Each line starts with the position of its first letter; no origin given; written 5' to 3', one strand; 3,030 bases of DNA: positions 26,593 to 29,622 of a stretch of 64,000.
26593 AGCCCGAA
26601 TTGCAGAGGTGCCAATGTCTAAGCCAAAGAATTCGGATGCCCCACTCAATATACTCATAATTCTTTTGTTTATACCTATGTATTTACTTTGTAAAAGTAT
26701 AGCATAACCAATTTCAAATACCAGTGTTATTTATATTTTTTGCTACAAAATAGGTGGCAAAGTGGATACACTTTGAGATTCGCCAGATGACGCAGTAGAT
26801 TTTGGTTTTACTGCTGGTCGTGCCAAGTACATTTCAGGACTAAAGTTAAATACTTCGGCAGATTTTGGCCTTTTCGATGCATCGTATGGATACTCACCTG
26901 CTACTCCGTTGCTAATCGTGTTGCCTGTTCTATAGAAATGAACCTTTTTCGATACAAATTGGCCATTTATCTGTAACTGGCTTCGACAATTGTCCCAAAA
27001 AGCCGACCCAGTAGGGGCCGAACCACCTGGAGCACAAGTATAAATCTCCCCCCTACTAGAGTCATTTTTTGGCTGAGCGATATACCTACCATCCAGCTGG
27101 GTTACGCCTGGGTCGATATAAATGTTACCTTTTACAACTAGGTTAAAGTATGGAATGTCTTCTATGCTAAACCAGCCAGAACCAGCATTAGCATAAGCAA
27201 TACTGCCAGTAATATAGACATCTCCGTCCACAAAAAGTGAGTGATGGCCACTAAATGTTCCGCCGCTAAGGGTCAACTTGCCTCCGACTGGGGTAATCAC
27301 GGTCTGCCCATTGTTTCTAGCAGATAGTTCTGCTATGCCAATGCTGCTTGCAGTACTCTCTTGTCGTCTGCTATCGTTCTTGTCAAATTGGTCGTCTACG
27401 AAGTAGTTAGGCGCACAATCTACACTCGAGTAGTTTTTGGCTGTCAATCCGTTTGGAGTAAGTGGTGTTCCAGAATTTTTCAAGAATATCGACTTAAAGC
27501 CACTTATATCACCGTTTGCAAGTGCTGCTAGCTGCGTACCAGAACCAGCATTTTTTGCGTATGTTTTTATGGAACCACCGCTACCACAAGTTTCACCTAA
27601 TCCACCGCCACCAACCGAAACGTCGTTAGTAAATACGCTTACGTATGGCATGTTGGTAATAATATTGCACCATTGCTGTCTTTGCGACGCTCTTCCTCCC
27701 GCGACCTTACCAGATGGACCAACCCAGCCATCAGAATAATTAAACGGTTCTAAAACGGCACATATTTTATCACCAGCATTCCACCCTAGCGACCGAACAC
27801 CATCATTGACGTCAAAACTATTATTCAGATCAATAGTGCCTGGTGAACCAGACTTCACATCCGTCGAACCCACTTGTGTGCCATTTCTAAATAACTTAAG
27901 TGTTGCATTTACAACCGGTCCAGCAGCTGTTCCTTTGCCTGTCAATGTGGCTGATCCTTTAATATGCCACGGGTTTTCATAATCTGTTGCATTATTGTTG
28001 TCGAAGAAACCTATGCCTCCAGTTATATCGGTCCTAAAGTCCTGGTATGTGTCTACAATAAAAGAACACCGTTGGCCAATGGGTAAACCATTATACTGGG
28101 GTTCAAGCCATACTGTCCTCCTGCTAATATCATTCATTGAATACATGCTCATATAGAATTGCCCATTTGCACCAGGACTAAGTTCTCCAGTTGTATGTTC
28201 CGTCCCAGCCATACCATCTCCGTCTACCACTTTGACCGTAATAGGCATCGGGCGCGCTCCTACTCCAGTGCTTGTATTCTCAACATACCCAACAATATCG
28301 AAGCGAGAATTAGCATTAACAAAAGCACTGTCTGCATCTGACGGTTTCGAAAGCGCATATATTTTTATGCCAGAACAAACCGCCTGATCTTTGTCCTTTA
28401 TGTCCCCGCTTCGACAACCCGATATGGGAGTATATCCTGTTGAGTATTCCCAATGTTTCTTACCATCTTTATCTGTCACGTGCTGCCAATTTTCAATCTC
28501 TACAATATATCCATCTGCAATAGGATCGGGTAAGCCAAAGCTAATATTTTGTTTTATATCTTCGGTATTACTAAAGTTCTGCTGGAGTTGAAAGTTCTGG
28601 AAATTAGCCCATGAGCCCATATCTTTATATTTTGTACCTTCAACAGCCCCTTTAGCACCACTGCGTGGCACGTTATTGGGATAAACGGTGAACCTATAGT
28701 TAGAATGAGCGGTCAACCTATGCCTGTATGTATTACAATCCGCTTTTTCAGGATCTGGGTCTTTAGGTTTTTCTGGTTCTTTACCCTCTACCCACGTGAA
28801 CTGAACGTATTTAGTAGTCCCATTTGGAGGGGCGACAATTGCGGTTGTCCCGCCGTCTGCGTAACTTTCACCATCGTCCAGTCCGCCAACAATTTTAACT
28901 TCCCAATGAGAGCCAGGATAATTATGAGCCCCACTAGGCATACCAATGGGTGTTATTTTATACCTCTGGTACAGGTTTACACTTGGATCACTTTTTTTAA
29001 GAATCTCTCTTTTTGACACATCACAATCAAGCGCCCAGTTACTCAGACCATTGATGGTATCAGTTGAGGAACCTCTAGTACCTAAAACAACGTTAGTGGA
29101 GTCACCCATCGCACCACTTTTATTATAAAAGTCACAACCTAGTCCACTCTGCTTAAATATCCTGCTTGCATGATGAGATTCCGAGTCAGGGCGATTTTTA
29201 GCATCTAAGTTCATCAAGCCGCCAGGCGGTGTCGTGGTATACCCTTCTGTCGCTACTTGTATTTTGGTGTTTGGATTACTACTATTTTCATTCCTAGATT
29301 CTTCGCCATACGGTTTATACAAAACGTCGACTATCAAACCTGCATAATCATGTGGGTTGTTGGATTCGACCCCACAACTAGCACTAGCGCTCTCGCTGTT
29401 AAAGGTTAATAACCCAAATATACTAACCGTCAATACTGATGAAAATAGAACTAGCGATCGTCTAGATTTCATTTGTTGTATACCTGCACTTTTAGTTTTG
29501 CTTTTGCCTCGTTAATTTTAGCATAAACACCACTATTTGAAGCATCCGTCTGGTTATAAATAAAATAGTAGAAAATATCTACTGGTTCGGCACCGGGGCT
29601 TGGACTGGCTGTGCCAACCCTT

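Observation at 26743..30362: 909-aa secreted protein plus membrane-anchored partner, translationally coupled and directly upstream of pilM in the same orientation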

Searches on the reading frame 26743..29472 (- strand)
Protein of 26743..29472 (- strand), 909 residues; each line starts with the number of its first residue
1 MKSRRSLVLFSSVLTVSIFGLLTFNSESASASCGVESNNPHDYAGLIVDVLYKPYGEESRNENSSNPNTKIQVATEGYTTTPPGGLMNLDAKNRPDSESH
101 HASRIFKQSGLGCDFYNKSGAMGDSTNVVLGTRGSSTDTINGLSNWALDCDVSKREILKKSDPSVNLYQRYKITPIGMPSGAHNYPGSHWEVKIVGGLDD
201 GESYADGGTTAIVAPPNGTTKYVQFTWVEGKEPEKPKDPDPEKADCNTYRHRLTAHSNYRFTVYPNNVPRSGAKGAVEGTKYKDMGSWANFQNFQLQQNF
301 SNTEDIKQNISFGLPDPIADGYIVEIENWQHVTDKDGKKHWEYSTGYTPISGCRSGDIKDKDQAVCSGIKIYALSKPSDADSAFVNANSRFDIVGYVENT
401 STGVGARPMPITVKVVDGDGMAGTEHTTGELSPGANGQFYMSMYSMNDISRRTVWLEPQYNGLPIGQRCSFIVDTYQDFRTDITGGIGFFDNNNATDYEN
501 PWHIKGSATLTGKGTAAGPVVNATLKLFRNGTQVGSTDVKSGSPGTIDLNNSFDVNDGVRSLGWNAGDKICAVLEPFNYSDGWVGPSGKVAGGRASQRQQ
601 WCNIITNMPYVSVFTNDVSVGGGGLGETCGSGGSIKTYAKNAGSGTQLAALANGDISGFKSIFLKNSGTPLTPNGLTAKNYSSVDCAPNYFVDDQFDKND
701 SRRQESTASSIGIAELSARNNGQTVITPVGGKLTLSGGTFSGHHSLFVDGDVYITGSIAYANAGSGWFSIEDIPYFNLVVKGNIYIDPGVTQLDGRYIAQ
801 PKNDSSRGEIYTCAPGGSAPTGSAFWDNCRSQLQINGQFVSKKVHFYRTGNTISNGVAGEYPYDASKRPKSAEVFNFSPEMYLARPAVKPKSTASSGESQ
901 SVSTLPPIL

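Call 7: search_protein_families(library=pfam, proteins=[window:26743-29472:-], max_evalue=0.1)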
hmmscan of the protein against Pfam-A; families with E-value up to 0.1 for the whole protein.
window:26743-29472:- (909 aa): 0 families

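Call 10: find_homologous_proteins(query=window:26743-29472:-)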
Query window:26743-29472:- (909 aa): 6 proteins with E <= 0.001 among 8000 candidates.
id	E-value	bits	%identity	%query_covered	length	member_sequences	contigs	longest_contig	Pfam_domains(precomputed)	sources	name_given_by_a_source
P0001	4.3e-108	381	34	97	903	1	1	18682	-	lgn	-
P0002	2.6e-64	236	39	26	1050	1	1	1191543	-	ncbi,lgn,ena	-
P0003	7.6e-48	182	36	33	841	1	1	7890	-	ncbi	-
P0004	4.4e-40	156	33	38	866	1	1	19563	-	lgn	-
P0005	1.1e-39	155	32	37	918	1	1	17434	-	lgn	-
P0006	1.1e-32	131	36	25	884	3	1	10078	-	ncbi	-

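Call 15: find_encoding_contigs(protein=P0001, flank=8000, max_places=3)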
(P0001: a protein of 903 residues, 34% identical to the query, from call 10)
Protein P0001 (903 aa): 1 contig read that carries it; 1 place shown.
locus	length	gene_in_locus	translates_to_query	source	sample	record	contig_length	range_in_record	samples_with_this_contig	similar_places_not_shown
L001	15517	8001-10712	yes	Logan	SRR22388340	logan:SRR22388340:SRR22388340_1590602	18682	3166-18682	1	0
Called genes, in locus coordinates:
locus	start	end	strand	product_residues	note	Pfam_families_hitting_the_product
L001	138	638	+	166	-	PF01862:PvlArgDC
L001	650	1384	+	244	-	-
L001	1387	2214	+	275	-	-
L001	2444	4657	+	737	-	PF00512:HisKA, PF02518:HATPase_c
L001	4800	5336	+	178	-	PF20803:PaaX_M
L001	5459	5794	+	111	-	-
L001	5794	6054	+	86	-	PF05016:ParE_toxin (weak), PF15738:YafQ_toxin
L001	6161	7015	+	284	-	-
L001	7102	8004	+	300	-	-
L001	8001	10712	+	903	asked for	-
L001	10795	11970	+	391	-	PF07690:MFS_1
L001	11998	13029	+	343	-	PF01380:SIS (weak), PF10432:bact-PGI_C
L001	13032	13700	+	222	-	PF07099:DUF1361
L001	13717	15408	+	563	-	PF03485:Arg_tRNA_synt_N, PF00750:tRNA-synt_1d, PF05746:DALR_1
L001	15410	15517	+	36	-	?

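Call 16: find_encoding_contigs(protein=P0002, flank=8000, max_places=2)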
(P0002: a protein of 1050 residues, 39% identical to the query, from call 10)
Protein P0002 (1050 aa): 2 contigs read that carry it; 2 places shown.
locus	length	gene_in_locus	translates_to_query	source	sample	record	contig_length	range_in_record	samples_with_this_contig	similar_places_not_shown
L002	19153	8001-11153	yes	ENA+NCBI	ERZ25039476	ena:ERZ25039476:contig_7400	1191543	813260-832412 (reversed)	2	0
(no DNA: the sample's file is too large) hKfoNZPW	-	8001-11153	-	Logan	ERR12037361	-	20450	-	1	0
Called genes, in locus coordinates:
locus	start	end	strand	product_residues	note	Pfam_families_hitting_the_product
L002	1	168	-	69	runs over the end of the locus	PF02604:PhdYeFM_antitox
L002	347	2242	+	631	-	-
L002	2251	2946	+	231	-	-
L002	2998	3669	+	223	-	PF01370:Epimerase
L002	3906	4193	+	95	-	-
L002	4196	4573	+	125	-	PF01850:PIN, PF13470:PIN_3 (weak)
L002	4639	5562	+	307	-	PF02254:TrkA_N (weak), PF03446:NAD_binding_2, PF03807:F420_oxidored, PF00393:6PGD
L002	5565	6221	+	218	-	PF00156:Pribosyltran (weak)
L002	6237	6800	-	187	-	-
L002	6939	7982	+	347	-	-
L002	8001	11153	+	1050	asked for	-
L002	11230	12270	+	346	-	PF11104:PilM_2, PF14450:FtsA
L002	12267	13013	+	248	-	-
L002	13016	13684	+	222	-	-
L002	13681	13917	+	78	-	-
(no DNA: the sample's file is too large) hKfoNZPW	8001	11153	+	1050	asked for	-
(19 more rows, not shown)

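Call 17: find_encoding_contigs(protein=P0004, flank=8000, max_places=2)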
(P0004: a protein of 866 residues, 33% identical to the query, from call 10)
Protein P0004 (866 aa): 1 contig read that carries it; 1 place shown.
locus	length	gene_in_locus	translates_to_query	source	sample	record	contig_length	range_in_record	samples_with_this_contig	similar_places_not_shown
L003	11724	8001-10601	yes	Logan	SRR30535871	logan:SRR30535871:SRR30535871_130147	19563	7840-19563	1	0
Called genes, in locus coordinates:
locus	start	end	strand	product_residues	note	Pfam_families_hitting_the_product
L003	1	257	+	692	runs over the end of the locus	PF04536:TPM_phosphatase (faint)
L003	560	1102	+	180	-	-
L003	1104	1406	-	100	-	-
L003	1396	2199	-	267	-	PF20582:UPF0758_N, PF04002:RadC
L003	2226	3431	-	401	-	PF13472:Lipase_GDSL_2 (weak)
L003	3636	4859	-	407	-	-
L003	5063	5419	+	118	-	-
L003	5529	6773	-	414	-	-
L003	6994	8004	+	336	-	-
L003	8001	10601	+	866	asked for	-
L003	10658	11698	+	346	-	PF25216:Volactin (faint), PF11104:PilM_2, PF05134:T2SSL (faint), PF14450:FtsA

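Call 18: find_encoding_contigs(protein=P0005, flank=8000, max_places=2)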
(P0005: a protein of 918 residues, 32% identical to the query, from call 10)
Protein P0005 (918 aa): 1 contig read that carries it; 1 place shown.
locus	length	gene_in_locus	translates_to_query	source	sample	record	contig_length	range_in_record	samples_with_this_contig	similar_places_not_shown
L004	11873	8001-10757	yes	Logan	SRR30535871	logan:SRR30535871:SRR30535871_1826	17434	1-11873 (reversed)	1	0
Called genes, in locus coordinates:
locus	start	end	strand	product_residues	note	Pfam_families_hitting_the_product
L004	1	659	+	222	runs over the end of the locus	PF00072:Response_reg, PF00486:Trans_reg_C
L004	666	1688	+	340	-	PF00512:HisKA, PF13589:HATPase_c_3 (weak), PF02518:HATPase_c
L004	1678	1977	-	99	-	-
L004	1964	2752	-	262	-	PF20582:UPF0758_N, PF04002:RadC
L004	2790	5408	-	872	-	PF00657:Lipase_GDSL, PF13472:Lipase_GDSL_2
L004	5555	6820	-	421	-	-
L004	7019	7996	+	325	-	-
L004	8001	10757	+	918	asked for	-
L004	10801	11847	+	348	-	PF11104:PilM_2, PF25216:Volactin (faint), PF14450:FtsA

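Call 22: search_solved_structures(query=A1, max_evalue=1)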
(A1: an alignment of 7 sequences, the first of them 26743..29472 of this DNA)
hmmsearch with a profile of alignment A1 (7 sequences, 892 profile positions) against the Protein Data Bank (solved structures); distinct sequences matched with E-value up to 1: 0.

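Call 29: search_protein_representatives(alignment_id=A1)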
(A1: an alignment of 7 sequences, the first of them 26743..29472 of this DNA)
Query: 7 sequences, 892 profile positions. Proteins with E-value up to 0.001 (for the whole library): 4628; up to 1e-10: 3968; up to 1e-30: 2562. The best 150 are listed.
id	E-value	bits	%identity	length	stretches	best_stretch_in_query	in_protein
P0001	0.0e+00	1094.2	-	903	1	7-892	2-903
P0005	0.0e+00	1090.0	-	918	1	2-892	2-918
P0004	0.0e+00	1058.3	-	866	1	1-892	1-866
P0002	9.2e-291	983.9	-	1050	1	1-892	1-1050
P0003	1.0e-269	914.2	-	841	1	3-892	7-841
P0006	2.5e-264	896.4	-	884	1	5-892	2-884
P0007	2.0e-180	618.8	-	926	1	11-892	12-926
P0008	3.4e-134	465.8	-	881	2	482-892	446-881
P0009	4.3e-130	452.2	-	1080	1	13-892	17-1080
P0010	3.1e-129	449.4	-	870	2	310-892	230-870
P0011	3.4e-125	436.0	-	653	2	544-892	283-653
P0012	8.0e-125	434.8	-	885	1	37-892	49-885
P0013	3.4e-118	412.8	-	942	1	38-892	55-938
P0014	6.1e-117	408.7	-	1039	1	28-892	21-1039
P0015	5.0e-115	402.4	-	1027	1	43-892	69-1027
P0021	8.6e-105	368.5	-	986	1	9-892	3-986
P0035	3.5e-99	349.9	-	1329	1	278-892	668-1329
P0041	3.1e-97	343.5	-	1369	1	206-892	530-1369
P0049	1.4e-94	334.7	-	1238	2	210-844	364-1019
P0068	5.5e-87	309.6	-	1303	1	306-892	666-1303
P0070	3.6e-86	306.9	-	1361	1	223-892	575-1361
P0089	4.2e-83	296.7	-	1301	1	445-892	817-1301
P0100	9.5e-82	292.3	-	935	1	470-892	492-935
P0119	1.2e-79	285.3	-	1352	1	352-892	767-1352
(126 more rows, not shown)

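Call 37: find_related_loci(query=window:26743-29472:-, collection=genome_contigs, flank=6000)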
Query window:26743-29472:- (909 aa) in genome_contigs; peptide patterns used: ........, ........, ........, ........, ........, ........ (x = any residue, [..] = any of these).
16 stretches matched a pattern; 6 encode a relative of the query (tblastn E <= 1e-3); 6 distinct loci.
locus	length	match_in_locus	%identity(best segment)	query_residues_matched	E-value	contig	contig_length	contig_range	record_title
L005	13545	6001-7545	44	414-909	2e-111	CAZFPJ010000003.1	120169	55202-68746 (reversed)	MAG TPA_asm: uncultured Candidatus Saccharibacteria bacterium isolate SRP292972_co3_78 genome assembly, contig: NODE_195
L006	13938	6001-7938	29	293-909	6e-56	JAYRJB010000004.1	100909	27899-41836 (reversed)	MAG: Candidatus Saccharimonadales bacterium isolate SZ_szas25bin.8 k141_350806, whole genome shotgun sequence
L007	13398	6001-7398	46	496-909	1e-101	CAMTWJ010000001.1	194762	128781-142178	MAG: uncultured Candidatus Saccharibacteria bacterium isolate G02_MAG_00014 genome assembly, contig: G02_MAG_00014_00000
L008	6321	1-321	38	808-909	3e-15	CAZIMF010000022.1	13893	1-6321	MAG TPA_asm: uncultured Candidatus Saccharibacteria bacterium isolate SRP200132_co1_3 genome assembly, contig: NODE_7711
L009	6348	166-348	41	851-909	1e-6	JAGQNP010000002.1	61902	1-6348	MAG: Candidatus Saccharibacteria bacterium isolate HKST-UBA71 NODE_2_length_61902_cov_3.707238, whole genome shotgun seq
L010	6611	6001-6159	37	311-367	4e-4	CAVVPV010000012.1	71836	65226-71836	MAG: uncultured Verrucomicrobiae bacterium isolate MFD02579.bin.2.20 genome assembly, contig: contig_20034, whole genome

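Call 49: search_protein_families(library=ncbifam, proteins=[window:26743-29472:-, P0009, P0014, P0035, P0041], max_evalue=0.01)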
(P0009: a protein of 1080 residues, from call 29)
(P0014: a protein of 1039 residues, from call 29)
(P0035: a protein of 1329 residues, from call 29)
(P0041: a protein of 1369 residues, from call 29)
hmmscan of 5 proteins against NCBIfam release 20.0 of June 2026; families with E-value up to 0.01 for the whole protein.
window:26743-29472:- (909 aa): 0 families

P0009 (1080 aa): 0 families

P0014 (1039 aa): 0 families

P0035 (1329 aa): 0 families

P0041 (1369 aa): 0 families

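Call 50: predict_structure(alignment_id=A4)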
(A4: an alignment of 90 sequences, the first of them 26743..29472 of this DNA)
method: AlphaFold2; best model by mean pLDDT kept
length: 909 residues; sequences in the alignment: 90
mean_pLDDT: 85.1   pTM: 0.58
mean pLDDT of the five models: 85.1, 82.8, 82.7, 82.0, 81.9
residues with pLDDT >= 90: 526; 70-90: 249; 50-70: 69; < 50: 65
segments of 3 or more residues with pLDDT < 50: 1-3, 25-31, 234-243, 271-286, 354-359, 674-676, 679-681, 893-909
pLDDT, mean of each block of 10 residues (from residue 1): 58 79 46 84 94 78 74 95 94 78 94 69 77 92 94 92 93 93 90 75 80 94 93 49 64 91 77 41 48 85 90 81 88 81 85 51 84 92 94 95 80 88 89 94 94 95 89 96 94 90 94 91 95 91 86 84 92 95 95 96 95 93 88 91 89 91 72 51 75 95 97 90 96 97 96 98 87 95 98 97 95 94 86 96 95 89 88 92 88 47 39
secondary structure, 60 per line:
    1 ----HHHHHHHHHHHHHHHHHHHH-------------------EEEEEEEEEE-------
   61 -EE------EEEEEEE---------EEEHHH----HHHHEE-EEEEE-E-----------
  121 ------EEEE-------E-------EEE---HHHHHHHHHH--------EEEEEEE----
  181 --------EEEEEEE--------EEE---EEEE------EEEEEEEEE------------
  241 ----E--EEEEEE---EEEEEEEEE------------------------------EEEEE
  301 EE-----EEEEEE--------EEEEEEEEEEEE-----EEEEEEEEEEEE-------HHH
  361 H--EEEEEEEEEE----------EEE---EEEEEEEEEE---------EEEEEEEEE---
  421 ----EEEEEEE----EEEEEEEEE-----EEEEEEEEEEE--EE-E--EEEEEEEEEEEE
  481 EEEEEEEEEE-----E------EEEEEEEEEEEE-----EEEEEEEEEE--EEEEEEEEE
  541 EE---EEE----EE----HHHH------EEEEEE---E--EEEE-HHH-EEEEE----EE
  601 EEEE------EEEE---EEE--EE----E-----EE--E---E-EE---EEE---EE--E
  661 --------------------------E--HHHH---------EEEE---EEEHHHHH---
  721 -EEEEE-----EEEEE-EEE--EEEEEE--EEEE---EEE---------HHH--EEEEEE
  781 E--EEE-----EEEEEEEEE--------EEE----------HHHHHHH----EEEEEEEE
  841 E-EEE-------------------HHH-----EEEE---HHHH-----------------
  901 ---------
elements in order (helices of 4 or more, strands of 3 or more residues): H5-24 E44-53 E70-76 E86-88 H96-99 E103-107 E127-130 E146-148 H152-161 E170-176 E189-195 E204-206 E210-213 E220-228 E248-253 E257-265 E296-302 E308-313 E322-333 E339-350 H358-361 E364-373 E384-386 E390-399 E409-417 E425-431 E436-444 E450-460 E469-490 E503-514 E520-529 E532-542 E546-548 H559-562 E569-574 E581-584 E590-594 E599-604 E611-614 E618-620 E650-652 H690-693 E703-706 E710-712 H713-717 E722-726 E732-736 E738-740 E743-748 E751-754 E758-760 E775-781 E784-786 E792-800 E809-811 H822-828 E833-841 E843-845 E873-876 H880-883
